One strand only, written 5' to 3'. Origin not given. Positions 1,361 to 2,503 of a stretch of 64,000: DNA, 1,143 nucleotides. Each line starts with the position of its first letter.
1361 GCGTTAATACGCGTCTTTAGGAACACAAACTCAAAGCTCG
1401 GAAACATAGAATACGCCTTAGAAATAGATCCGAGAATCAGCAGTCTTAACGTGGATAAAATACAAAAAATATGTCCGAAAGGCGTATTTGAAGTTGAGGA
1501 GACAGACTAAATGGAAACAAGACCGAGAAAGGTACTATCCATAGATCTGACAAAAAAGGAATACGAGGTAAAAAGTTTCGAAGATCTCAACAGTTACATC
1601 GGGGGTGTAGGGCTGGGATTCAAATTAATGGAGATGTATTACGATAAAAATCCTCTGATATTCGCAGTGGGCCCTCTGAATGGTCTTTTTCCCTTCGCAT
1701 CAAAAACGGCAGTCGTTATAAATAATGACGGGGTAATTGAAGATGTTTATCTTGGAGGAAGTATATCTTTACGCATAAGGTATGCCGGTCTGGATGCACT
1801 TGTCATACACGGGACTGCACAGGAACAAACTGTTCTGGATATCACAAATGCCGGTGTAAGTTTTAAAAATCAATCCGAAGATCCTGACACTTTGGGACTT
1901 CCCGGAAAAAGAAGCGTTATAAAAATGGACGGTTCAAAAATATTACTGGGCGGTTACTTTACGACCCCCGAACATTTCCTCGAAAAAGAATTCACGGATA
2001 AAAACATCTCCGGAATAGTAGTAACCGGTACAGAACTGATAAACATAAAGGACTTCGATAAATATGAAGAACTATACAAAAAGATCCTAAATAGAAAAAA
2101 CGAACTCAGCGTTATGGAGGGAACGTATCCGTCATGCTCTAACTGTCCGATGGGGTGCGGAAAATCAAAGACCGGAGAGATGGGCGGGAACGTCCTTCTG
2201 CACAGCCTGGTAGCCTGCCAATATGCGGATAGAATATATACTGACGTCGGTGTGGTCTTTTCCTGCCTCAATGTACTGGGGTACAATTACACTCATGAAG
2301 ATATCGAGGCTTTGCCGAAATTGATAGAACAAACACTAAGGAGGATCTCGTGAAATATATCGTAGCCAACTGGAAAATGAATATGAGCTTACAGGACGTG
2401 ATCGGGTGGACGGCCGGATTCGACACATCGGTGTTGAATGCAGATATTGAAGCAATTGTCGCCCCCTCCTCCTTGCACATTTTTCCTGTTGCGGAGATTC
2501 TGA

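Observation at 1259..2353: Ferredoxin plus truncated AOR-family (GAPOR-like?) module inserted between pgk and tpiA in the gap-pgk-tpi operon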

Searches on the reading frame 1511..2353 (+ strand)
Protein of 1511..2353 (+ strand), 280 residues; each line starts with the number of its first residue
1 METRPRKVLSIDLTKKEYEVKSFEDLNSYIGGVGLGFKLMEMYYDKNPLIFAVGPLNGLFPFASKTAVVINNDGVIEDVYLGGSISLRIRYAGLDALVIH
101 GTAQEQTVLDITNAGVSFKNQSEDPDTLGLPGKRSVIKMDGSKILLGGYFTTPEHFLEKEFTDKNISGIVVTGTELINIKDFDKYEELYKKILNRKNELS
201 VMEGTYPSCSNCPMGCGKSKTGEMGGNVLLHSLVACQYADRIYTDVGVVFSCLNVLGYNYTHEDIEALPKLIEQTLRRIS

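Call 3: search_protein_families(library=pfam, proteins=[window:1511-2353:+], max_evalue=1)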
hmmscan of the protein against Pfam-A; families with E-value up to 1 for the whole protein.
window:1511-2353:+ (280 aa): 1 family
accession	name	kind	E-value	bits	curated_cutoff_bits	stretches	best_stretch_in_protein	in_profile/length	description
PF02730.20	AFOR_N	-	5.6e-22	78.9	29.8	1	7-123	2-131/199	Aldehyde ferredoxin oxidoreductase, N-terminal domain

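Call 4: search_protein_families(library=ncbifam, proteins=[window:1511-2353:+], max_evalue=1)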
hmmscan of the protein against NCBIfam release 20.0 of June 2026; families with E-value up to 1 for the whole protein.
window:1511-2353:+ (280 aa): 1 family
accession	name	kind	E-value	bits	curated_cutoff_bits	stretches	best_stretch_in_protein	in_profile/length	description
NF007354.0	PRK09849.1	equivalog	1.1e-16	60.6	868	1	7-120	11-137/703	aldehyde ferredoxin oxidoreductase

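Call 5: find_homologous_proteins(query=window:1511-2350:+)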
Query window:1511-2350:+ (280 aa): 361 proteins with E <= 0.001 among 1178 candidates; the best 120 are listed.
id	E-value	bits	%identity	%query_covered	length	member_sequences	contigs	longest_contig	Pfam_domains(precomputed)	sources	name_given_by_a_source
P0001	6.6e-176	601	94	100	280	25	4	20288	PF02730.21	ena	-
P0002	1.8e-168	577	90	100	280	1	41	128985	PF02730.21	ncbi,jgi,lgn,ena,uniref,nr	ncbi:MAG: hypothetical protein UU64_C0005G0024 [candidate division WWE3 bacterium GW2011_GWF2_41_45]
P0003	2.8e-161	553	85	100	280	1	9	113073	PF02730.21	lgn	-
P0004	2.0e-160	551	85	100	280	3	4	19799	PF02730.21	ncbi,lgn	-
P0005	8.0e-160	549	85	100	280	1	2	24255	PF02730.21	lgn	-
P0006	7.4e-158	542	85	99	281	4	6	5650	PF02730.21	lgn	-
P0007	1.1e-151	522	88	100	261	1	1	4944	PF02730.21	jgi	-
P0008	3.9e-145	500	83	100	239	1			PF02730.21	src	-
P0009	2.1e-140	485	75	98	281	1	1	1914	PF02730.21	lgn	-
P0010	3.0e-139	481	73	100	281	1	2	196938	PF02730.21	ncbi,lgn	-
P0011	2.1e-135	469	70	100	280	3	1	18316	PF02730.21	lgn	-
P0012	3.8e-124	432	66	100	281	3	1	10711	PF02730.21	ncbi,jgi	-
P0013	7.6e-123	427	67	98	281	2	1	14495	PF02730.21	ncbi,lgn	ncbi:MAG: aldehyde ferredoxin oxidoreductase N-terminal domain-containing protein [Patescibacteria g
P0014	1.1e-121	424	67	98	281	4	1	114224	PF02730.21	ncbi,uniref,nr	ncbi:hypothetical protein GYA37_02835 [candidate division WWE3 bacterium]|uniref:Aldehyde ferredoxin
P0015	1.8e-121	423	64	100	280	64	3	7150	PF02730.21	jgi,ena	-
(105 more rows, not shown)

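Call 6: search_solved_structures(query=window:1511-2350:+, max_evalue=1, show_alignments=2)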
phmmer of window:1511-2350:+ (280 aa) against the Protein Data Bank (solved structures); distinct sequences matched with E-value up to 1: 7.
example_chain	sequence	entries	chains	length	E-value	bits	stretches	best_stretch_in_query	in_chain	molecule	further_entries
1b25_A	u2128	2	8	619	6.1e-07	32.4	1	7-118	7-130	PROTEIN (FORMALDEHYDE FERREDOXIN OXIDOREDUCTASE) | FORMALDEHYDE FERREDOXIN OXIDOREDUCTASE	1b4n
6x6u_A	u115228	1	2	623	5.5e-06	29.3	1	7-121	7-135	Formaldehyde:ferredoxin oxidoreductase wor5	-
6x1o_A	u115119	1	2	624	5.5e-06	29.3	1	7-121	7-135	Formaldehyde:ferredoxin oxidoreductase wor5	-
9q1t_A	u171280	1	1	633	2.7e-05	27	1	9-108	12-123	Tungsten-dependent aldehyde oxidoreductase WOR83 from Haloferax volcanii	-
4z3w_A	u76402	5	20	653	6.4e-05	25.8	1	8-122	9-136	Benzoyl-CoA reductase, putative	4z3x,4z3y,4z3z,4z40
9mqx_D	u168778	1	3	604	0.0002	24.1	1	8-121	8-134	Aldehyde:ferredoxin oxidoreductase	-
1aor_A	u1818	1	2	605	0.00026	23.8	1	44-119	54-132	ALDEHYDE FERREDOXIN OXIDOREDUCTASE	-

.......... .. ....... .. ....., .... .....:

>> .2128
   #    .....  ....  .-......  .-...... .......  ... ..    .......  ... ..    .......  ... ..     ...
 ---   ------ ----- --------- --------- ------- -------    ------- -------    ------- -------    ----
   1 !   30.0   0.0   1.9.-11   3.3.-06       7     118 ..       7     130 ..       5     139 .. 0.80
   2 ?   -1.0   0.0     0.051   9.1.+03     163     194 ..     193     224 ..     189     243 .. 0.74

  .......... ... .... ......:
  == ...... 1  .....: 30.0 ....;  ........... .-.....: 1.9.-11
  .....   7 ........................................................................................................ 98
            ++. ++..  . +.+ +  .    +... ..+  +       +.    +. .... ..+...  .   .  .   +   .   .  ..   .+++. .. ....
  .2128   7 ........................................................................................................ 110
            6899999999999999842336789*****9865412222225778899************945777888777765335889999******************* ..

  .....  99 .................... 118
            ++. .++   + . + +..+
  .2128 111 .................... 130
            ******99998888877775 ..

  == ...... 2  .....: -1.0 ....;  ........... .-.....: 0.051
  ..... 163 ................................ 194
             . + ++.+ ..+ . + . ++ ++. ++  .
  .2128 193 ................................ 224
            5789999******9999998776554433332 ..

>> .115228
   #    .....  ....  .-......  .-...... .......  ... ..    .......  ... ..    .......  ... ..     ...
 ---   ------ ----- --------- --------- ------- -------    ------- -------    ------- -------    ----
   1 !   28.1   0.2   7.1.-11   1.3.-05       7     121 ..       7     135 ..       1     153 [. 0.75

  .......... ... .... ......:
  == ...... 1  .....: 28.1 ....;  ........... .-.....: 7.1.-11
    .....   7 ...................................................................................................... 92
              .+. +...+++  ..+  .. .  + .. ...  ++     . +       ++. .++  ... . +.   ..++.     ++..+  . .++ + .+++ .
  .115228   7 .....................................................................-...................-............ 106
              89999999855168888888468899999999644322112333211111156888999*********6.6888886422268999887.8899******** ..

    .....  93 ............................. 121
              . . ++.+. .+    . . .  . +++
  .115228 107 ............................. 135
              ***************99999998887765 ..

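Call 11: find_related_loci(query=window:1511-2350:+, collection=genome_contigs, flank=5000)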
Query window:1511-2350:+ (280 aa) in genome_contigs; peptide patterns used: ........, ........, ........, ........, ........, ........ (x = any residue, [..] = any of these).
89 stretches matched a pattern; 20 encode a relative of the query (tblastn E <= 1e-3); 20 distinct loci.
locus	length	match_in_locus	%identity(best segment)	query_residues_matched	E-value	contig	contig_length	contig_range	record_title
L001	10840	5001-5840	94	1-280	3e-180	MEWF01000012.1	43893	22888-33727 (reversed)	MAG: candidate division WWE3 bacterium RIFOXYC2_FULL_42_13 rifoxyc2_full_scaffold_362, whole genome shotgun sequence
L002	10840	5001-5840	93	1-280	1e-179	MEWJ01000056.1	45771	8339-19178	MAG: candidate division WWE3 bacterium RIFOXYD1_FULL_43_17 rifoxyd1_full_scaffold_730, whole genome shotgun sequence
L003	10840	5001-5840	91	1-280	5e-176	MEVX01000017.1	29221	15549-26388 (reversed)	MAG: candidate division WWE3 bacterium RIFOXYB1_FULL_43_24 rifoxyb1_full_scaffold_620, whole genome shotgun sequence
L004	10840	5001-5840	90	1-280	2e-174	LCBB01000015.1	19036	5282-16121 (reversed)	MAG: candidate division WWE3 bacterium GW2011_GWC2_41_23 UU55_C0015, whole genome shotgun sequence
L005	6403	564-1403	83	1-280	3e-163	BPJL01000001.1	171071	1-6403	MAG: Patescibacteria group bacterium KatS3mg101 DNA, contig_12384, whole genome shotgun sequence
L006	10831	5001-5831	84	4-280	2e-162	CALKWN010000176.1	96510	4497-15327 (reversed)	MAG TPA_asm: uncultured candidate division WWE3 bacterium isolate SRR6007446_bin.103_CONCOCT_v1.1_MAG genome assembly, c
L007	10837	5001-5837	73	2-280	1e-144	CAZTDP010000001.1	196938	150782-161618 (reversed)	MAG TPA_asm: uncultured Candidatus Saccharibacteria bacterium isolate SRP192927_co3_84 genome assembly, contig: NODE_34_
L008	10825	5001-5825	67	6-280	1e-126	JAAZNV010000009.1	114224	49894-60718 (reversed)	MAG: candidate division WWE3 bacterium isolate AS27yjCOA_202 127489_AS27, whole genome shotgun sequence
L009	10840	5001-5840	63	1-280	6e-126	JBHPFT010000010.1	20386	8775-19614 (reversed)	Patescibacteria group bacterium isolate SAG AM-311-K10 NODE_10_length_20386_cov_33.350696, whole genome shotgun sequence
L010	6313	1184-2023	61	1-280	5e-122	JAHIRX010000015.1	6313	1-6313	MAG: Patescibacteria group bacterium isolate MM_PC_MetaG.mb.146 MM_PC_MetaG.mb.146_k141_346631, whole genome shotgun seq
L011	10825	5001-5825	67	6-280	9e-120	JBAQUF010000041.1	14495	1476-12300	MAG: Patescibacteria group bacterium isolate MFD12006_ilm_asm_bin4 k127_24292, whole genome shotgun sequence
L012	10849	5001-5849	60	1-280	3e-118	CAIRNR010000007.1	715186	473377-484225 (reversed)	uncultured candidate division WWE3 bacterium isolate AM-2014_bin-1800 genome assembly, contig: bin-1800:7/8, whole genom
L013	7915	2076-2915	62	1-280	1e-116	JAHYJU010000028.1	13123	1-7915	MAG: Patescibacteria group bacterium isolate KA30 NODE_2264_length_13123_cov_4.908279, whole genome shotgun sequence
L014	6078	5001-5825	63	6-280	5e-116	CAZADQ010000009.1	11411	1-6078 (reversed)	MAG TPA_asm: uncultured Candidatus Saccharibacteria bacterium isolate SRP192927_co10_439 genome assembly, contig: NODE_4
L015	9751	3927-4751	64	6-280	4e-115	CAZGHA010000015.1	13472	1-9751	MAG TPA_asm: uncultured Candidatus Saccharibacteria bacterium isolate binchicken_co39_211 genome assembly, contig: NODE_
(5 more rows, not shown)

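Call 13: search_protein_representatives(protein=window:1511-2350:+)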
Query: 280 residues. Proteins with E-value up to 0.001 (for the whole library): 335; up to 1e-10: 67; up to 1e-30: 38. The best 150 are listed.
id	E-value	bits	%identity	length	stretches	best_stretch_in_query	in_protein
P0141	1.6e-93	329.5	53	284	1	5-277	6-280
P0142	1.4e-81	290.3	60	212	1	70-280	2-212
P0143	7.2e-76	271.6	52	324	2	62-279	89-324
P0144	7.3e-76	271.6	46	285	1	3-276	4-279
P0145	3.3e-75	269.5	47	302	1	7-279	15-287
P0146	4.5e-72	259.1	43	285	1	5-276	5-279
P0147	1.7e-69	250.7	64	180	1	103-278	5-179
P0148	8.5e-65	235.3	42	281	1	4-273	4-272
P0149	4.0e-55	203.6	37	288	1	8-273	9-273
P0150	4.9e-55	203.3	39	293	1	5-273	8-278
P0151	6.7e-55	202.8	50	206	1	6-198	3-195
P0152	8.5e-54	199.2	38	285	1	6-279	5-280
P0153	2.5e-53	197.7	39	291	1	5-273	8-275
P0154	4.8e-52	193.5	39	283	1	5-274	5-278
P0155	1.7e-51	191.7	42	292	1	6-272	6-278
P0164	1.8e-39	152.2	36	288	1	6-269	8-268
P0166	1.2e-38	149.6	36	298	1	6-269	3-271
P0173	1.3e-32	129.7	30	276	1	4-273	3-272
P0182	3.2e-23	98.9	32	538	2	4-197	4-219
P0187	5.4e-18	81.8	33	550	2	6-198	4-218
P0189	7.9e-15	71.4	37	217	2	174-273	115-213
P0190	9.1e-15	71.2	34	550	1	6-192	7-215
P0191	1.3e-14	70.7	32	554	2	7-195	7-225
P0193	2.5e-14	69.8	32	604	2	7-199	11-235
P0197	4.5e-13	65.7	33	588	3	7-121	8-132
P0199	2.7e-12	63.1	29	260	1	5-271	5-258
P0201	4.9e-12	62.3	36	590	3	7-122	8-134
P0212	8.8e-10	54.9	33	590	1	7-204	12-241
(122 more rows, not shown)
